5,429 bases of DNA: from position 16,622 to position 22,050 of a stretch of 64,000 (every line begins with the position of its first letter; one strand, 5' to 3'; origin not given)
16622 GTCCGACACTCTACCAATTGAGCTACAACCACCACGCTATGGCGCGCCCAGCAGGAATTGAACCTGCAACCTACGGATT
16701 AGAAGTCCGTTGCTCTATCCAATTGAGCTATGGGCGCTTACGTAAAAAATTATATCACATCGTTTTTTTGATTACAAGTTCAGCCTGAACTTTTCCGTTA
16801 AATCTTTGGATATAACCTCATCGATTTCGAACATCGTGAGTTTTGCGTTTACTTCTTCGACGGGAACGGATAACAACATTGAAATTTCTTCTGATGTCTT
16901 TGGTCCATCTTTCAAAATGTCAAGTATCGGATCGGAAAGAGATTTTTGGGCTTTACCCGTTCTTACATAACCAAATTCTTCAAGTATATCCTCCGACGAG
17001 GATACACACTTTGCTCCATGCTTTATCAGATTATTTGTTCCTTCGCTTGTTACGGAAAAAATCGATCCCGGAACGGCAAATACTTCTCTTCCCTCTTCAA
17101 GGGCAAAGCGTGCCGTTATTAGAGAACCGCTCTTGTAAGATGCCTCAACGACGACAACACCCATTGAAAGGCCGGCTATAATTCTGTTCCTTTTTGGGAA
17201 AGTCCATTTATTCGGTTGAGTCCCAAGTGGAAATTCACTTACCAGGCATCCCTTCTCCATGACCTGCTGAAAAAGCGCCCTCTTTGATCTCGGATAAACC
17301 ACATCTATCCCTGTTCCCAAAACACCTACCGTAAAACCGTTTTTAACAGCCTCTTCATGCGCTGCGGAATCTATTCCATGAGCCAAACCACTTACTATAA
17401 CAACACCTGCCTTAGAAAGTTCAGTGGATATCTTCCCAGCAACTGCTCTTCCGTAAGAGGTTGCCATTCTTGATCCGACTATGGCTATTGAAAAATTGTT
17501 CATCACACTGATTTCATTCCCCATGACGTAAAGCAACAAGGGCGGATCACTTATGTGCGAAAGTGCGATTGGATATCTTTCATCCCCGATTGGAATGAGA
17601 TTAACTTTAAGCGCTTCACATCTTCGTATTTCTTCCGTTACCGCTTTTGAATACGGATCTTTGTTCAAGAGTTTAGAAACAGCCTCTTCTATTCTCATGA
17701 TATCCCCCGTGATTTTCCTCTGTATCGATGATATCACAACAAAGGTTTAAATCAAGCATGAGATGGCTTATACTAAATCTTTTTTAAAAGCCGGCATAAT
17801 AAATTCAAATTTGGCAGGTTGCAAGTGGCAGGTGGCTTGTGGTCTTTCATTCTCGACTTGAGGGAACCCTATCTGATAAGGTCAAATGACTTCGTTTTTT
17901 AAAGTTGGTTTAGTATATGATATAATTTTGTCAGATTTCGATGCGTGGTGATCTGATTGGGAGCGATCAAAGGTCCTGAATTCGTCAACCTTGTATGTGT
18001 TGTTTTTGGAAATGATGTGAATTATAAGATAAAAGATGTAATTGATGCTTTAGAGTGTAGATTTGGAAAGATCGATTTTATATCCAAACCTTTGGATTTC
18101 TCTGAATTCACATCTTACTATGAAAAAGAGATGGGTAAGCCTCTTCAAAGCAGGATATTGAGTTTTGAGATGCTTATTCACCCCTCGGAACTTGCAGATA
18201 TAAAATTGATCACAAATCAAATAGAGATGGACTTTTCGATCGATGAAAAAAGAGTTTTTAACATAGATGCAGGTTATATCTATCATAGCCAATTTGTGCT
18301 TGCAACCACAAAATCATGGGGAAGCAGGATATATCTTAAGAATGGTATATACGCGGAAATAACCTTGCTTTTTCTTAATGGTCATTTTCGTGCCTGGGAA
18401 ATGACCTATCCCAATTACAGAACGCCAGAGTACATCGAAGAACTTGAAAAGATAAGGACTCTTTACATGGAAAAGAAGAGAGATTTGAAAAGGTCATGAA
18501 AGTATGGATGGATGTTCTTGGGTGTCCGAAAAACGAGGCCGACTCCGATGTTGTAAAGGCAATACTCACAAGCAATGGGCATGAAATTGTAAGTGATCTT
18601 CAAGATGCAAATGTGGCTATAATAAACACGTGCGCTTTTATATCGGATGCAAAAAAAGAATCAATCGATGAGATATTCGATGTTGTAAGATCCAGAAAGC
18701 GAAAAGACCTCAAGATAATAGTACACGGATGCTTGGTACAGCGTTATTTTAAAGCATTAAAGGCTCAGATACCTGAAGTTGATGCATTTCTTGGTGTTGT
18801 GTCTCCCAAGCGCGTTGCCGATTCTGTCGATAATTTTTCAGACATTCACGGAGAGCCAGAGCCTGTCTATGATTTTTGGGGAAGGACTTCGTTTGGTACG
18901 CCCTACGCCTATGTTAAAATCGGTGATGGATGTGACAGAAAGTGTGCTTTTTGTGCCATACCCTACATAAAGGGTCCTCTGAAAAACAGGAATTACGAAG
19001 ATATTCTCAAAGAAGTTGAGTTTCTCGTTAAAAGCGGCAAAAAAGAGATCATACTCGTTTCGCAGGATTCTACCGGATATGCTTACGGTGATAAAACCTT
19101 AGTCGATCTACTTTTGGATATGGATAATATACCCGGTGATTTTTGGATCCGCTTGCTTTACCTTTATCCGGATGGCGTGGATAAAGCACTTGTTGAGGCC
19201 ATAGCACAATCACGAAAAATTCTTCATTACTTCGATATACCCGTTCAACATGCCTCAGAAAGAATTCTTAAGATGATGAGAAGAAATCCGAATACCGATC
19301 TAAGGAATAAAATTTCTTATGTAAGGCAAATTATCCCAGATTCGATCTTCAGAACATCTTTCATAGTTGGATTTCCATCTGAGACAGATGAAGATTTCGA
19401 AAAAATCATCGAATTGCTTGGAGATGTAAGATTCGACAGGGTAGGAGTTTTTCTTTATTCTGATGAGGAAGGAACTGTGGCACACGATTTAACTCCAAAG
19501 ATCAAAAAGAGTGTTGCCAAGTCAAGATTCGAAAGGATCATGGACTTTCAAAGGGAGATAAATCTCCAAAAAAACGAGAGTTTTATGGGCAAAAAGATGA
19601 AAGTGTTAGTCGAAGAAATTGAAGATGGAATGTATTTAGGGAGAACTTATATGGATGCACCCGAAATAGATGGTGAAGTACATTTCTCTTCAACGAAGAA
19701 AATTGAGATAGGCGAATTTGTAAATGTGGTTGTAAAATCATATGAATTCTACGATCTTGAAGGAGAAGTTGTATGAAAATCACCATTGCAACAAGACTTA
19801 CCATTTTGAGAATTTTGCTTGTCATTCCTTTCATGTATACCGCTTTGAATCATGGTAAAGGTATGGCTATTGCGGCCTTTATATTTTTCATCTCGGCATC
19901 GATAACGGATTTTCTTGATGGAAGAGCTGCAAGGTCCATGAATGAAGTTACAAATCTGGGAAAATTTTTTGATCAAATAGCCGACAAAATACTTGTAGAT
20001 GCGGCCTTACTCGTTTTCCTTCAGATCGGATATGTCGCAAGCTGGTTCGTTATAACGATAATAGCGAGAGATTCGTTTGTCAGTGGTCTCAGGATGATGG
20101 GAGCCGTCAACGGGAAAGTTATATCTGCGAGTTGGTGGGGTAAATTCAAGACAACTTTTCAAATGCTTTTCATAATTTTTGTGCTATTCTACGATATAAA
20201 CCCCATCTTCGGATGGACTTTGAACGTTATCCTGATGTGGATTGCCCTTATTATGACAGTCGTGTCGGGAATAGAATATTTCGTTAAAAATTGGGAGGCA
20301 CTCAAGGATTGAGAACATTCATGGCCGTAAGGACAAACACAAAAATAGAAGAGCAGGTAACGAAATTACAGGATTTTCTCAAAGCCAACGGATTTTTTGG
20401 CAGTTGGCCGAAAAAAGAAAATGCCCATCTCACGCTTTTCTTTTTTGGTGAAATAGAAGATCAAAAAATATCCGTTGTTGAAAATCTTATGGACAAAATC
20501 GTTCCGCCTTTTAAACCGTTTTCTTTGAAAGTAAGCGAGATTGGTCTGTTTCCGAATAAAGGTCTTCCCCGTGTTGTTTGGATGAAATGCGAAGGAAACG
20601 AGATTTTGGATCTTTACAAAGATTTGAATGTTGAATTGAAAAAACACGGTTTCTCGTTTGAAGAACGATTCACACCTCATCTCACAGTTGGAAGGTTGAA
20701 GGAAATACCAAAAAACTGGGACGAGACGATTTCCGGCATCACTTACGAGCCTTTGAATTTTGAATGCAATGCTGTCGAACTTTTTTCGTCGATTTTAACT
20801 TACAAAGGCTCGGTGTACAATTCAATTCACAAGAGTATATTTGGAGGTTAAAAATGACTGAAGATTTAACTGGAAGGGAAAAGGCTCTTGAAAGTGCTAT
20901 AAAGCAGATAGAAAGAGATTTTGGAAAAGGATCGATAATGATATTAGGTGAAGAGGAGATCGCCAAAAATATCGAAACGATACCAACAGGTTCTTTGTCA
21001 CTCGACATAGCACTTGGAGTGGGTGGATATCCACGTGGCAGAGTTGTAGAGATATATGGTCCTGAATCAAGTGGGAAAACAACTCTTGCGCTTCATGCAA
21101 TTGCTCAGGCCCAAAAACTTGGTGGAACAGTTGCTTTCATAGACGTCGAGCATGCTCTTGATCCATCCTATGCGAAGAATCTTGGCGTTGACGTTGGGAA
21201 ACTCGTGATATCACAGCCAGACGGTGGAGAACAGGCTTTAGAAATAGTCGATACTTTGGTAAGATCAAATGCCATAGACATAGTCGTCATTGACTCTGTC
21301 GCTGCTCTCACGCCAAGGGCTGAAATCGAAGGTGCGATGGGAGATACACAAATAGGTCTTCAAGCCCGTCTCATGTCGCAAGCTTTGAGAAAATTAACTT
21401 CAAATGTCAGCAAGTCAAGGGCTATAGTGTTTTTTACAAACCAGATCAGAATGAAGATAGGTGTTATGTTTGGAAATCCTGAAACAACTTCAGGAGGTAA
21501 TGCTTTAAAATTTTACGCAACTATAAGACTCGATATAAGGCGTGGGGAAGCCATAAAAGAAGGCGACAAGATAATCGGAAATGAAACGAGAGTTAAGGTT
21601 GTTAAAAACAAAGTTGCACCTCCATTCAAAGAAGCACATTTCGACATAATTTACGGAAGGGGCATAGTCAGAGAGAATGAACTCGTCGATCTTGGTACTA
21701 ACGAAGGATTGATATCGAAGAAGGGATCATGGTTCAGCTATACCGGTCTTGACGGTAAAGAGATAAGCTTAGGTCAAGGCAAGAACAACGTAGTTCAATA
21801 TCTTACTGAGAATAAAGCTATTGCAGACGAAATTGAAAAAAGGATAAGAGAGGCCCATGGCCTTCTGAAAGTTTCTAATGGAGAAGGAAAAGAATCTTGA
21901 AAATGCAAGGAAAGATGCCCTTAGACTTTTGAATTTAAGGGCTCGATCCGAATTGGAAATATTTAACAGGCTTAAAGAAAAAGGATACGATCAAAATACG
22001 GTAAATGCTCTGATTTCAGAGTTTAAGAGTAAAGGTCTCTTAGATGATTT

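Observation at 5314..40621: Family of ~150-bp TATA-bounded nested-palindromic elements (putative MITE), four copies in 64 kb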

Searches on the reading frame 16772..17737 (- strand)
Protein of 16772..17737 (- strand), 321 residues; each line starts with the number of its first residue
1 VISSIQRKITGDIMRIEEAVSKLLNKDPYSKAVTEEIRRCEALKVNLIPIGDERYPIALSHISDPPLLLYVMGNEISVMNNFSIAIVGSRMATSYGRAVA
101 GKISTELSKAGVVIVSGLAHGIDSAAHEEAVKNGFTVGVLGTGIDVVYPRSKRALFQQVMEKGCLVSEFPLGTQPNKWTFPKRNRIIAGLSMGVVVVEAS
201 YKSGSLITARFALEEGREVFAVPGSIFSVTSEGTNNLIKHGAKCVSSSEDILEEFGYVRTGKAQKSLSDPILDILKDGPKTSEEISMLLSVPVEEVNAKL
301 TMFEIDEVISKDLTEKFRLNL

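Call 65: search_protein_families(library=pfam, proteins=[window:16772-17737:-], max_evalue=0.00001)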
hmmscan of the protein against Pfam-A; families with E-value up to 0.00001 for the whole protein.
window:16772-17737:- (321 aa): 1 family
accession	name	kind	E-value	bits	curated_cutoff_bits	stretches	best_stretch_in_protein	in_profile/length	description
PF02481.21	DNA_processg_A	-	7.8e-78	260.9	29.6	1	40-246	2-211/212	DNA recombination-mediator protein A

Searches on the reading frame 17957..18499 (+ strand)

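Call 65: search_protein_families(library=pfam, proteins=[window:17957-18499:+], max_evalue=0.00001)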
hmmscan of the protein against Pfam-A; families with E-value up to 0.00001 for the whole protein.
window:17957-18499:+ (180 aa): 1 family
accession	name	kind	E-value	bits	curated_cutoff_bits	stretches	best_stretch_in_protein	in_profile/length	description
PF14385.11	DUF4416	-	3.5e-58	196.5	27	1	10-170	3-162/162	Domain of unknown function (DUF4416)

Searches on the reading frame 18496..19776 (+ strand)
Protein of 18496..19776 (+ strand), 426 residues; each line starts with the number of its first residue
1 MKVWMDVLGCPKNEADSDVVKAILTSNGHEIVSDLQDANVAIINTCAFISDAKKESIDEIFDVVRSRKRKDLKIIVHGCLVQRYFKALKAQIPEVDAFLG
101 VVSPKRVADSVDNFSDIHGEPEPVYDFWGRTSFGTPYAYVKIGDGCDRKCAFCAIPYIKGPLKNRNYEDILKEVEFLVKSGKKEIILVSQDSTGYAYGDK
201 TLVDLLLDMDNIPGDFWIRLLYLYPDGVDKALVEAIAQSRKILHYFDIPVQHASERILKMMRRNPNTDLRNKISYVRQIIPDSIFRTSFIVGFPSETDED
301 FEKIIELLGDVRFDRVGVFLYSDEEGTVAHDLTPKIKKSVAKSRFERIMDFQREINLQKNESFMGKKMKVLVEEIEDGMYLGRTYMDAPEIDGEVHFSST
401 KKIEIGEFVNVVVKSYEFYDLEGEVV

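Call 65: search_protein_families(library=pfam, proteins=[window:18496-19776:+], max_evalue=0.00001)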
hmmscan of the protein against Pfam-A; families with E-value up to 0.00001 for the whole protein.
window:18496-19776:+ (426 aa): 3 families
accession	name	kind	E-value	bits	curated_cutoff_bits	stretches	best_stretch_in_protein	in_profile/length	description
PF00919.26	UPF0004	-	1.3e-25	89.7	27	1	2-100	1-98/98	Uncharacterized protein family UPF0004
PF04055.27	Radical_SAM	-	3.7e-24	86.2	29.5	1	141-308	2-166/166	Radical SAM superfamily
PF18693.7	TRAM_2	-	2.8e-22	79.1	27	1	365-426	2-63/63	TRAM domain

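Call 80: find_homologous_proteins(query=window:18496-19776:+, max_evalue=1e-80)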
Query window:18496-19776:+ (426 aa): 2382 proteins with E <= 1e-80 among 8000 candidates; the best 120 are listed.
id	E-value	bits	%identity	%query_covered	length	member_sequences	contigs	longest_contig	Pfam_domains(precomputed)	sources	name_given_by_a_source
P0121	1.4e-280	948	100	99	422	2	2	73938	PF04055.28,PF00919.27,PF18693.8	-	-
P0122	8.5e-240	814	83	100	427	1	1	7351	PF04055.28,PF00919.27,PF18693.8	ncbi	-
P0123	1.7e-235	800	82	100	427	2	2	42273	PF04055.28,PF00919.27,PF18693.8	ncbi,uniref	ncbi:30S ribosomal protein S12 methylthiotransferase RimO [Athalassotoga sp.]|uniref:30S ribosomal p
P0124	2.3e-233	793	81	100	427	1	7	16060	PF04055.28,PF00919.27,PF18693.8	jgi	jgi:ribosomal protein S12 methylthiotransferase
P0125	1.5e-232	790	81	100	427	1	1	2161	PF04055.28,PF00919.27,PF18693.8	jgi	jgi:ribosomal protein S12 methylthiotransferase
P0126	3.3e-232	789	81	100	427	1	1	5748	PF04055.28,PF00919.27,PF18693.8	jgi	-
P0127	4.6e-232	788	81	99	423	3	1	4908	PF04055.28,PF00919.27,PF18693.8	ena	-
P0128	6.8e-230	781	81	99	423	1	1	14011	PF04055.28,PF00919.27,PF18693.8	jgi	-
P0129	9.3e-230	781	81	99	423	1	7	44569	PF04055.28,PF00919.27,PF18693.8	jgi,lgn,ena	-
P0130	1.3e-228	777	81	99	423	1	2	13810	PF04055.28,PF00919.27,PF18693.8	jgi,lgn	-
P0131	2.4e-227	773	78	100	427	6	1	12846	PF04055.28,PF00919.27,PF18693.8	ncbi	-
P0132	2.6e-203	694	70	100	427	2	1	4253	PF04055.28,PF00919.27,PF18693.8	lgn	-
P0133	4.3e-196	670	68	99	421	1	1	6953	PF04055.28,PF00919.27,PF18693.8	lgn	-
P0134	2.1e-187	641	63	100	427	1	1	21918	PF04055.28,PF00919.27,PF18693.8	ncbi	-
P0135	7.9e-187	639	63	100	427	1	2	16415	PF04055.28,PF00919.27,PF18693.8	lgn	-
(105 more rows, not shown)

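Call 81: find_encoding_contigs(protein=P0123, flank=10000, max_places=3)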
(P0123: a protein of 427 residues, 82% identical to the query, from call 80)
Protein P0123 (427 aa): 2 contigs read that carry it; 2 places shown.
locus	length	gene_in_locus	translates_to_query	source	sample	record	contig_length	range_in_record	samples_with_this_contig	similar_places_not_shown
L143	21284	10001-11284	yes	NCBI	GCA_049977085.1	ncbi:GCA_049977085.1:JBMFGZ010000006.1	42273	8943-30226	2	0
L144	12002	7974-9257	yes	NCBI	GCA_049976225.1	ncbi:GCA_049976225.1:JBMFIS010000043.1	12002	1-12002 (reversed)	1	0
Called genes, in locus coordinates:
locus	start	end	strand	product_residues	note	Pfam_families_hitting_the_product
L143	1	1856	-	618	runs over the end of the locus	PF00496:SBP_bac_5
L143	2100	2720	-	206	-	PF01205:Impact_N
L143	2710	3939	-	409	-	PF05636:HIGH_NTase1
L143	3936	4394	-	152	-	-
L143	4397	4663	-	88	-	PF00708:Acylphosphatase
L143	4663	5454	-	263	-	PF00702:Hydrolase, PF08282:Hydrolase_3, PF05116:S6PP (weak)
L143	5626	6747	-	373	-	PF01306:LacY_symp (weak), PF03825:Nuc_H_symport, PF07690:MFS_1, PF12832:MFS_1_like, PF07690:MFS_1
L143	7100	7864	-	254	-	PF01975:SurE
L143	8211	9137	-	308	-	PF02481:DNA_processg_A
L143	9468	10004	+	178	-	PF14385:DUF4416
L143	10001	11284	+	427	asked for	PF00919:UPF0004, PF04055:Radical_SAM, PF18693:TRAM_2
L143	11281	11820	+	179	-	PF01066:CDP-OH_P_transf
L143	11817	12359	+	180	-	PF02834:LigT_PEase, PF13563:2_5_RNA_ligase2, PF02834:LigT_PEase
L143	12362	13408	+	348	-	PF00154:RecA_N, PF06745:ATPase (weak), PF08423:Rad51, PF27531:MT3502_N, PF21096:RecA_C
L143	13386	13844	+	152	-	PF21982:RecX_HTH1, PF02631:RecX_HTH2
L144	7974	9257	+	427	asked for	PF00919:UPF0004, PF04055:Radical_SAM, PF18693:TRAM_2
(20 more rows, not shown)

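Call 82: find_encoding_contigs(protein=P0129, flank=10000, max_places=3)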
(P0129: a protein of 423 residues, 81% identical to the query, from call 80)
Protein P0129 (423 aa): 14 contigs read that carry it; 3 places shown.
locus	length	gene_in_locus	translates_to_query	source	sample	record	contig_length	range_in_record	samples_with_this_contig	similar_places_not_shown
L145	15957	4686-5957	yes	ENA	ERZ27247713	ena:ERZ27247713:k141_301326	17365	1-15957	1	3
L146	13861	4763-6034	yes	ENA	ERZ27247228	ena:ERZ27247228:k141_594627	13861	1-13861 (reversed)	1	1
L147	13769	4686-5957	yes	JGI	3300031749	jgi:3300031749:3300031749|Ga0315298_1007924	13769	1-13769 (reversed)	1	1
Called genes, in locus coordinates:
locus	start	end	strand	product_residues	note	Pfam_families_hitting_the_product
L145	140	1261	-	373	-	PF01306:LacY_symp (weak), PF03825:Nuc_H_symport, PF07690:MFS_1, PF12832:MFS_1_like, PF07690:MFS_1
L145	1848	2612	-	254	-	PF01975:SurE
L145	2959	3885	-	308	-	PF02481:DNA_processg_A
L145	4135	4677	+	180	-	PF14385:DUF4416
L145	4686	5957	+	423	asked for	PF00919:UPF0004, PF04055:Radical_SAM, PF18693:TRAM_2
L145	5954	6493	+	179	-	PF01066:CDP-OH_P_transf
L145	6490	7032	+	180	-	PF10469:AKAP7_NLS (weak), PF02834:LigT_PEase, PF13563:2_5_RNA_ligase2, PF02834:LigT_PEase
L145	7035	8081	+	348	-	PF00154:RecA_N, PF06745:ATPase (weak), PF08423:Rad51, PF27531:MT3502_N (weak), PF21096:RecA_C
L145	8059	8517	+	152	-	PF21982:RecX_HTH1, PF02631:RecX_HTH2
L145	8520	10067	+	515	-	PF12072:RNase_Y_N, PF22891:KH_PNO1_2nd (faint), PF00013:KH_1, PF01966:HD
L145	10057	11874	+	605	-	PF09972:DUF2207, PF20990:DUF2207_C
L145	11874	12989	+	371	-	PF00890:FAD_binding_2 (weak), PF01266:DAO (faint), PF01494:FAD_binding_3 (weak), PF12831:FAD_oxidored (faint), PF13450:NAD_binding_8, PF03275:GLF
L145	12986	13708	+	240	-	PF01738:DLH (faint), PF02129:Peptidase_S15 (weak), PF20434:BD-FAE (faint), PF12146:Hydrolase_4, PF00561:Abhydrolase_1, PF12697:Abhydrolase_6, PF03959:FSH1 (weak), PF00326:Peptidase_S9, +1 more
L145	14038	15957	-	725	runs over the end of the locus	PF16875:Glyco_hydro_36N, PF02065:Melibiase, PF01055:Glyco_hydro_31_2nd (weak), PF16874:Glyco_hydro_36C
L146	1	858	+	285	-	?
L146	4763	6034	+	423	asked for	PF00919:UPF0004, PF04055:Radical_SAM, PF18693:TRAM_2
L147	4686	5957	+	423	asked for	PF00919:UPF0004, PF04055:Radical_SAM, PF18693:TRAM_2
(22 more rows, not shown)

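Call 83: find_encoding_contigs(protein=P0122, flank=8000, max_places=2)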
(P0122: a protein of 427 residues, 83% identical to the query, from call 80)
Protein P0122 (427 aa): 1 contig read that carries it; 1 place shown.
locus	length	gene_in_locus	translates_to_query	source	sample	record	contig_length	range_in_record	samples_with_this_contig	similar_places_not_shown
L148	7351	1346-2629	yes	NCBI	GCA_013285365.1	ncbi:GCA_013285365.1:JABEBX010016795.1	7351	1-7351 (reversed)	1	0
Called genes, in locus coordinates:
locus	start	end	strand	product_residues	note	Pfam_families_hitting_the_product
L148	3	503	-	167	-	?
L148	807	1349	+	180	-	PF14385:DUF4416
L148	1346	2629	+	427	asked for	PF00919:UPF0004, PF04055:Radical_SAM, PF18693:TRAM_2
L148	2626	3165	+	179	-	PF01066:CDP-OH_P_transf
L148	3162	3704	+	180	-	PF10469:AKAP7_NLS (faint), PF02834:LigT_PEase, PF13563:2_5_RNA_ligase2, PF02834:LigT_PEase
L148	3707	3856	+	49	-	PF00154:RecA_N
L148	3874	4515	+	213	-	PF00154:RecA_N, PF21096:RecA_C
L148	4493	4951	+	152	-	PF21982:RecX_HTH1, PF02631:RecX_HTH2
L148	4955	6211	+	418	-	PF12072:RNase_Y_N, PF00013:KH_1 (weak), PF01966:HD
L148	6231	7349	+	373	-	?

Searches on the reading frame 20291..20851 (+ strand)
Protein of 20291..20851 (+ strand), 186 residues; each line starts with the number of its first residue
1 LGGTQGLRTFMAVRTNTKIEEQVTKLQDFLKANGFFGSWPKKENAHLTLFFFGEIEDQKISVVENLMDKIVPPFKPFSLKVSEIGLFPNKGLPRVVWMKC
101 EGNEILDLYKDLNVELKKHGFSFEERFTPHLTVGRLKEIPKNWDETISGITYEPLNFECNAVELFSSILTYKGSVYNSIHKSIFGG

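Call 65: search_protein_families(library=pfam, proteins=[window:20291-20851:+], max_evalue=0.00001)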
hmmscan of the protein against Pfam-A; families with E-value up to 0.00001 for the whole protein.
window:20291-20851:+ (186 aa): 3 families
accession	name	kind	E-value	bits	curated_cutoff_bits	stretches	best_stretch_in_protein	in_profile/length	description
PF02834.22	LigT_PEase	-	2e-27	95.6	23.3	2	17-97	5-87/87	LigT like Phosphoesterase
PF13563.12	2_5_RNA_ligase2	-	3.6e-12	47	27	1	19-166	5-147/152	2'-5' RNA ligase superfamily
PF10469.15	AKAP7_NLS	-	1.4e-06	28.7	24.4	1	16-146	11-159/208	AKAP7 2'5' RNA ligase-like domain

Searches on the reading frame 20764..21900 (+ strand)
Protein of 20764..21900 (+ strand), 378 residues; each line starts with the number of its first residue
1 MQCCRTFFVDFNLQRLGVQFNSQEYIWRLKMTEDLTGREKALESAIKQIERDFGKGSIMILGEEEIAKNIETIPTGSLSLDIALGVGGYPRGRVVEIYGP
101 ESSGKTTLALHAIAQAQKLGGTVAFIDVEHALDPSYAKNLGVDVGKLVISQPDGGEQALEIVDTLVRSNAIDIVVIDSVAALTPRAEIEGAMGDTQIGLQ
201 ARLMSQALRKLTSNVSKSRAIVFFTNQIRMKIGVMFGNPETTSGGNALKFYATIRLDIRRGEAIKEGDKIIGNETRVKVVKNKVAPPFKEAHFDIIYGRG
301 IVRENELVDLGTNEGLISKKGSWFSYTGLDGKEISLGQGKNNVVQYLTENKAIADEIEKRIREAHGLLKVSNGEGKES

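Call 65: search_protein_families(library=pfam, proteins=[window:20764-21900:+], max_evalue=0.00001)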
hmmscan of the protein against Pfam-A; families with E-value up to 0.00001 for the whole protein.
window:20764-21900:+ (378 aa): 4 families
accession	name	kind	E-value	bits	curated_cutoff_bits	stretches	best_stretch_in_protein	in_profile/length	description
PF00154.27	RecA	-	8.2e-138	458.6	27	1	40-301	1-261/262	recA bacterial DNA recombination protein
PF21096.2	RecA_C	-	1.8e-20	73.3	27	1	306-365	2-56/57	RecA C-terminal domain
PF08423.17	Rad51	-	6.1e-10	39.2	22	1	69-267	4-218/244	Rad51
PF06745.19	ATPase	-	7.9e-08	32.4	26.6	1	74-147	2-77/231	KaiC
